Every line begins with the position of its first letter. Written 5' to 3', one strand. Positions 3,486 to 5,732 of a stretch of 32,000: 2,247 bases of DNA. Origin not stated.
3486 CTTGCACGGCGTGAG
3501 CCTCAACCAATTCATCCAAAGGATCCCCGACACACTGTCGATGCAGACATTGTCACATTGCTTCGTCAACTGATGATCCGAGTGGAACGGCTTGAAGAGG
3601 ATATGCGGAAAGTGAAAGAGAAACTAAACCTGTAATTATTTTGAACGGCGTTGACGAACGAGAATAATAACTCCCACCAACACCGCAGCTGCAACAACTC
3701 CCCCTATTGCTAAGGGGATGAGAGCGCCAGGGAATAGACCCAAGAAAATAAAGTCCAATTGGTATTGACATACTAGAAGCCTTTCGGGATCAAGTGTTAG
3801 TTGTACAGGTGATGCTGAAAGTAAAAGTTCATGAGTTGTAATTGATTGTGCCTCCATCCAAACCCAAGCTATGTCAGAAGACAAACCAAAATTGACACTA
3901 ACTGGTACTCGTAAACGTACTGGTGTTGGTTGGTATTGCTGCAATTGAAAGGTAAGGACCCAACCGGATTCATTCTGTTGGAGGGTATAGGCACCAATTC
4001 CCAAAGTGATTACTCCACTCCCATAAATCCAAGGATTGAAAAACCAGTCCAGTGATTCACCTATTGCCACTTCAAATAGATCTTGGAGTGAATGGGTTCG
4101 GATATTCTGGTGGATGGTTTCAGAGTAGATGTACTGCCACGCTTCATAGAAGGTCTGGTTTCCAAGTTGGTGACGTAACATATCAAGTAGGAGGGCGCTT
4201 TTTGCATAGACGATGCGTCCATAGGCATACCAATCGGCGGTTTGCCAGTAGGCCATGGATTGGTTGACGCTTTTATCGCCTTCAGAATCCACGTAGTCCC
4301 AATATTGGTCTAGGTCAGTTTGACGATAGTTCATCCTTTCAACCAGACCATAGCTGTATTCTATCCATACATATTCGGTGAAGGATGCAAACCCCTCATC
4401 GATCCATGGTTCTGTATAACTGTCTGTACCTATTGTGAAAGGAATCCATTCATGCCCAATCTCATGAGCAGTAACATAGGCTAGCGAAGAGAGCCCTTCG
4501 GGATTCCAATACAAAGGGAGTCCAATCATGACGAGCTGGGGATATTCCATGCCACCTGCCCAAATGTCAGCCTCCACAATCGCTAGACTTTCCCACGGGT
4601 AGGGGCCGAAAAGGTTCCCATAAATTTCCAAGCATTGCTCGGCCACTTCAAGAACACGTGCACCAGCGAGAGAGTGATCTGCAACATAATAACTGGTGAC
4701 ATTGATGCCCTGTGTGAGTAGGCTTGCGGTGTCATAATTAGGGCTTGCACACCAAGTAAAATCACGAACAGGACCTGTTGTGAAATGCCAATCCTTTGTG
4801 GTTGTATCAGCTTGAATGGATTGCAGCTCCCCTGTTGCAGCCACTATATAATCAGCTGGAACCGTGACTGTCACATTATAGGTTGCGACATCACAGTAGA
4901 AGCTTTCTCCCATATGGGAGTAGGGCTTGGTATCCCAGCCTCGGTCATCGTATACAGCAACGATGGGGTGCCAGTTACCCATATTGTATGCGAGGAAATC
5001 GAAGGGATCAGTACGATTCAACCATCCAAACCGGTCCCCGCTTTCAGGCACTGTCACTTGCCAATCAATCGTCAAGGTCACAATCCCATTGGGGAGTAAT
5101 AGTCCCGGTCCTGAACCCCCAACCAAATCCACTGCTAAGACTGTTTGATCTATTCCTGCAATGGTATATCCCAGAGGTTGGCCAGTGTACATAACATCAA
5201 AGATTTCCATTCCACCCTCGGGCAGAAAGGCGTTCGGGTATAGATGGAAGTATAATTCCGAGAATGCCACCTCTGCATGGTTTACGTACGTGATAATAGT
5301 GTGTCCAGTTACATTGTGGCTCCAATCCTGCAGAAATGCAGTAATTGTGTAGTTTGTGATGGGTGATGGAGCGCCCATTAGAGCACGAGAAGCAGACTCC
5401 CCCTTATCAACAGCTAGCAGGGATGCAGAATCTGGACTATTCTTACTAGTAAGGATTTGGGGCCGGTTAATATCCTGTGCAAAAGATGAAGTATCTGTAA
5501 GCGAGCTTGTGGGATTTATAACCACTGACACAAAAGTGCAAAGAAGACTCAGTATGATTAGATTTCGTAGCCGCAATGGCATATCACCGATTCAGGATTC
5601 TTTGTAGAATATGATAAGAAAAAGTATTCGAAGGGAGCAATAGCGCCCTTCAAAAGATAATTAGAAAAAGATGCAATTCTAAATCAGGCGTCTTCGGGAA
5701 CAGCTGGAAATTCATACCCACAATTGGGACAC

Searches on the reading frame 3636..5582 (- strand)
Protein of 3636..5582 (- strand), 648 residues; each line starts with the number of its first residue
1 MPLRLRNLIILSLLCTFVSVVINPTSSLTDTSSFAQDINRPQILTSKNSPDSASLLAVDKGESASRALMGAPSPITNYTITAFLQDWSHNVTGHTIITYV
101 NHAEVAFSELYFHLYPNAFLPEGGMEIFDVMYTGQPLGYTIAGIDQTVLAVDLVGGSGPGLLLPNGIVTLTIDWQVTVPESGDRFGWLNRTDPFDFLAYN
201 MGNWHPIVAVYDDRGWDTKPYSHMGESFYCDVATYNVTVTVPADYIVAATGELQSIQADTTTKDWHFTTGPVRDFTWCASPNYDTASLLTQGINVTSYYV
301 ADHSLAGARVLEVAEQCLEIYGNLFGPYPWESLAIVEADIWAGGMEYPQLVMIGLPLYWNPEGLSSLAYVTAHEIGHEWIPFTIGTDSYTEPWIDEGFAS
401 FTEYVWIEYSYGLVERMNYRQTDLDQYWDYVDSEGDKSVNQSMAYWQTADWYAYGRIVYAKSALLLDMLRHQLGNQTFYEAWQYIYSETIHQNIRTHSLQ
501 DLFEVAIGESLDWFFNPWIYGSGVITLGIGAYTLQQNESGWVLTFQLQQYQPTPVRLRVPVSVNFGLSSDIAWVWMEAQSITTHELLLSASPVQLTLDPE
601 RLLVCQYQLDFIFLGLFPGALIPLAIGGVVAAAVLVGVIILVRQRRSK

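Call 12: search_protein_families(library=pfam, proteins=[window:3636-5582:-], max_evalue=0.001)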
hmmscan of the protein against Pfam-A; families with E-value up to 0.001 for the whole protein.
window:3636-5582:- (648 aa): 1 family
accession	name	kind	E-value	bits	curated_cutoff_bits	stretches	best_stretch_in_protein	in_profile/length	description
PF01433.26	Peptidase_M1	-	7.5e-22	78.4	27.7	1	311-518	3-218/218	Peptidase family M1 domain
